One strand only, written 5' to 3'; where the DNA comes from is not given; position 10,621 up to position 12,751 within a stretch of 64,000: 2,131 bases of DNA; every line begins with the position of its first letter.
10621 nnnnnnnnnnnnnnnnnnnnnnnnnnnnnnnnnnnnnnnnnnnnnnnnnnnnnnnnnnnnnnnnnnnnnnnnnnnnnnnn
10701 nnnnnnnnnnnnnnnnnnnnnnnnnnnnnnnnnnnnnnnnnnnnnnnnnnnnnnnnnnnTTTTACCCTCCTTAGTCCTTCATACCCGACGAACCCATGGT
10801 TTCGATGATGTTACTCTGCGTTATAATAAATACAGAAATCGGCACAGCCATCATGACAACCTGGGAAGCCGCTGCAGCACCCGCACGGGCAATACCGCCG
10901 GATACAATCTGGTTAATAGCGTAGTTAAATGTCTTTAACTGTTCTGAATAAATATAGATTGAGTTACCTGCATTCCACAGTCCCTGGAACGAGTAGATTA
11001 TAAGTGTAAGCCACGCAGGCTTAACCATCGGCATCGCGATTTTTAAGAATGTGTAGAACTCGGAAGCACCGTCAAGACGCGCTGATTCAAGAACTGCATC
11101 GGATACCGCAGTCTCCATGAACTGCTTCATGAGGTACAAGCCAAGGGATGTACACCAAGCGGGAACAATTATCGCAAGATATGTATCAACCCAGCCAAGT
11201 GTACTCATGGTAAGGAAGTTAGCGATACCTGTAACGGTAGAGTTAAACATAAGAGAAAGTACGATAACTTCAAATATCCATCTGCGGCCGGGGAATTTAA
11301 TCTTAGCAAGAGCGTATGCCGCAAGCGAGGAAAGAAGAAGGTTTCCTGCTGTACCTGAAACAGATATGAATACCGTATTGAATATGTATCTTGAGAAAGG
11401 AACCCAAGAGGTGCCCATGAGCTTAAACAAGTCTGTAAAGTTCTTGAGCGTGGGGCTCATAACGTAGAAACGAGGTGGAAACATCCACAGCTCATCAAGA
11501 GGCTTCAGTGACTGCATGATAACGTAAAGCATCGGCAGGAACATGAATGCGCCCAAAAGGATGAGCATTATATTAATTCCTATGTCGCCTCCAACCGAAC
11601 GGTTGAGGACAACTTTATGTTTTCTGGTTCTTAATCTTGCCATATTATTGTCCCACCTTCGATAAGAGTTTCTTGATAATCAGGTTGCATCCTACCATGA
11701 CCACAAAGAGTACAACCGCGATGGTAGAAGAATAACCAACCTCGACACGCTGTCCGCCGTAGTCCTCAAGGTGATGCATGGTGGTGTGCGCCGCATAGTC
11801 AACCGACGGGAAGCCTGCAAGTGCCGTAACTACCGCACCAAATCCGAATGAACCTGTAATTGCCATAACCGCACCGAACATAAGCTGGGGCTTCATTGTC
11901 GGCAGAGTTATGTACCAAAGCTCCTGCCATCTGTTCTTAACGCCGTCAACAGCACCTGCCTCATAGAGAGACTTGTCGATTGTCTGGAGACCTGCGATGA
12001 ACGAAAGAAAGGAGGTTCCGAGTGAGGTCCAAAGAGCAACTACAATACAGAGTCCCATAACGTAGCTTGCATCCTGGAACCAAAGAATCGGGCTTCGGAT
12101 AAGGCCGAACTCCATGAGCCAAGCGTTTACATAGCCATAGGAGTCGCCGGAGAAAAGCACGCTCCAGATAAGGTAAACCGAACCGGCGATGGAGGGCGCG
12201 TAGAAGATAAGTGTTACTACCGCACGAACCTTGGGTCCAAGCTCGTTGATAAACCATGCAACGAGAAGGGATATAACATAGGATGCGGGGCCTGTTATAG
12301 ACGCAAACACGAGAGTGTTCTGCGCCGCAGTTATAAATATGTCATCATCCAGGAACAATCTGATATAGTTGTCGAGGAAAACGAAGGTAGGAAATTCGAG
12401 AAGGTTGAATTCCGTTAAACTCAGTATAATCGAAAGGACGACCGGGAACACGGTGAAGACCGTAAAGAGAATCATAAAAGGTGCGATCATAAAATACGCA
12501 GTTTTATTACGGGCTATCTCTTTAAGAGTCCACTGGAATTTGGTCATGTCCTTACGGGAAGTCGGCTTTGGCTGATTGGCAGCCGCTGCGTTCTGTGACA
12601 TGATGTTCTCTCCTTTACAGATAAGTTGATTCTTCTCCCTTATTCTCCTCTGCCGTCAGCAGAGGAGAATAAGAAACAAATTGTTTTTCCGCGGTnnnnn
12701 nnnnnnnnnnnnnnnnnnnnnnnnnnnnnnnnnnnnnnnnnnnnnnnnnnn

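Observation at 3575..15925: Seven-gene operon joining two ABC permease pairs to three giant extracytoplasmic proteins: candidate undescribed surface capture/import machine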

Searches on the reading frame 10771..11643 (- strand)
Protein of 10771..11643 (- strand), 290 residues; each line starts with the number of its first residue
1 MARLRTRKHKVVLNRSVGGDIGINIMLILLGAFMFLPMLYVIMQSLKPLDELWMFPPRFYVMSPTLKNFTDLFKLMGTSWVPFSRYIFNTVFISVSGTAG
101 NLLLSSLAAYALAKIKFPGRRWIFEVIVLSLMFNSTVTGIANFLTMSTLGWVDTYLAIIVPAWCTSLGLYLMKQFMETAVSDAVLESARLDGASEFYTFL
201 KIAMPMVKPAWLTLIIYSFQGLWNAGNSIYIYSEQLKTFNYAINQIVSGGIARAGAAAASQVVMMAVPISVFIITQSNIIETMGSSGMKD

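Call 4: search_protein_families(library=pfam, proteins=[window:10771-11643:-], max_evalue=0.01)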
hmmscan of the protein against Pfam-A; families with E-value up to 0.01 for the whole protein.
window:10771-11643:- (290 aa): 1 family
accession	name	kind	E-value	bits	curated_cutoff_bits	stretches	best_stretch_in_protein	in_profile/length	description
PF00528.27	BPD_transp_1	-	1.4e-10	41.7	26.4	1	103-272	3-170/184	Binding-protein-dependent transport system inner membrane component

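Call 5: search_protein_families(library=ncbifam, proteins=[window:10771-11643:-], max_evalue=0.01)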
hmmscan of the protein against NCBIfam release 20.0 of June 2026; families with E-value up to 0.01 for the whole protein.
window:10771-11643:- (290 aa): 13 families
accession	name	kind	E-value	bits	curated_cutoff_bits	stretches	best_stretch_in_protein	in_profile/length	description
NF008210.0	PRK10973.1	equivalog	2.1e-18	67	297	1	20-276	9-269/281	sn-glycerol-3-phosphate ABC transporter permease UgpE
NF040932.1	ABC_arch_GlcU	equivalog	2.6e-14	53.5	340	1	24-278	6-259/272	glucose ABC transporter permease GlcU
NF008231.0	PRK10998.1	equivalog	2.1e-13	50.5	261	1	79-290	77-296/296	maltose ABC transporter permease MalG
TIGR02141.1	modB_ABC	equivalog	8.6e-10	38.6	182.6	1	92-273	5-200/208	molybdate ABC transporter permease subunit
TIGR01581.1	Mo_ABC_porter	hypoth_equivalog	1.8e-07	30.9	210.3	1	102-220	38-169/225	ABC transporter permease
TIGR02139.1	permease_CysT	equivalog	2.7e-06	27.2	246.1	1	90-282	55-260/265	sulfate ABC transporter permease subunit CysT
NF006939.0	PRK09421.1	equivalog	5.7e-06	25.9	262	1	93-282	18-222/230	molybdate ABC transporter permease subunit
TIGR00969.1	3a0106s02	subfamily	2.1e-05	24.1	240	1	67-281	45-270/272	sulfate ABC transporter permease subunit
NF007047.0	PRK09500.1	equivalog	4.6e-05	23.2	326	1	87-276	60-249/257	spermidine/putrescine ABC transporter permease PotC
NF040839.1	tungstate_WtpB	equivalog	0.00012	21.8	340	1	86-275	45-244/251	tungstate ABC transporter permease WtpB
NF008208.0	PRK10971.1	equivalog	0.00017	21.2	415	1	101-234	74-221/277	sulfate/thiosulfate ABC transporter permease CysT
NF007044.0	PRK09497.1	equivalog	0.00087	18.8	348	1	23-212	12-208/285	spermidine/putrescine ABC transporter permease PotB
NF011624.0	PRK15050.1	equivalog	0.0019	17.4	247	1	25-159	30-147/297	2-aminoethylphosphonate ABC transporter permease subunit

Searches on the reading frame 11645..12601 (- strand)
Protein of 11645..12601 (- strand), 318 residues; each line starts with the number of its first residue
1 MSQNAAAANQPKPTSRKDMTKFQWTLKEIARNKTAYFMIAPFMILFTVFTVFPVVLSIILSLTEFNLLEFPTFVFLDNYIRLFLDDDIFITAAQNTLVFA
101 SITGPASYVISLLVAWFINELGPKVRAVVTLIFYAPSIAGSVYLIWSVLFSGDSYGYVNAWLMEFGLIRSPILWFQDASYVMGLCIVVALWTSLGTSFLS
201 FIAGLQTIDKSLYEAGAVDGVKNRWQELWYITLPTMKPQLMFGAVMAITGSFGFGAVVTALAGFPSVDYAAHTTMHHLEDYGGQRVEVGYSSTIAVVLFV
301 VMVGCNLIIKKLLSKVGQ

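Call 4: search_protein_families(library=pfam, proteins=[window:11645-12601:-], max_evalue=0.01)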
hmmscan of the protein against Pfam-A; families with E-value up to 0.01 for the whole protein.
window:11645-12601:- (318 aa): 1 family
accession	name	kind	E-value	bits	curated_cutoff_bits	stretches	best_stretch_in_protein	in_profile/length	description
PF00528.27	BPD_transp_1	-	3e-10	40.6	26.4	1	125-291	16-155/184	Binding-protein-dependent transport system inner membrane component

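Call 5: search_protein_families(library=ncbifam, proteins=[window:11645-12601:-], max_evalue=0.01)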
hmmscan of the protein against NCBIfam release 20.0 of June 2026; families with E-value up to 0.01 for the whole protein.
window:11645-12601:- (318 aa): 11 families
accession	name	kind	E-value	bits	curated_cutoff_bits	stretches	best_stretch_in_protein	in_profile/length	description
NF007852.0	PRK10561.1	equivalog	1e-17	64.9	335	1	34-308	13-283/295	sn-glycerol-3-phosphate ABC transporter permease UgpA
NF007044.0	PRK09497.1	equivalog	8.7e-14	51.6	348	1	37-265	10-232/285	spermidine/putrescine ABC transporter permease PotB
NF040931.1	ABC_arch_GlcT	equivalog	4.9e-11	42.8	360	1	43-309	5-265/278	glucose ABC transporter permease GlcT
NF008232.0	PRK10999.1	equivalog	5e-08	32.1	392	1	72-242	263-434/520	maltose ABC transporter permease MalF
TIGR00969.1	3a0106s02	subfamily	6.2e-07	29.1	240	1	48-313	21-269/272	sulfate ABC transporter permease subunit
NF006939.0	PRK09421.1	equivalog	2.5e-06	27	262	1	97-303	16-214/230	molybdate ABC transporter permease subunit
NF007963.0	PRK10683.1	equivalog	7.4e-06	25.6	489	1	37-303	43-299/317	putrescine ABC transporter permease PotH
NF043074.1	MMSYN1_0196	equivalog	3.1e-05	23.4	350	1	33-126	8-100/277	spermidine/putrescine ABC transporter permease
NF008208.0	PRK10971.1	equivalog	7.3e-05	22.4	415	1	77-314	45-268/277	sulfate/thiosulfate ABC transporter permease CysT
TIGR02140.1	permease_CysW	equivalog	0.00038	20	329.1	1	75-314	32-256/261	sulfate ABC transporter permease subunit CysW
TIGR02141.1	modB_ABC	equivalog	0.0034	17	182.6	1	97-303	4-194/208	molybdate ABC transporter permease subunit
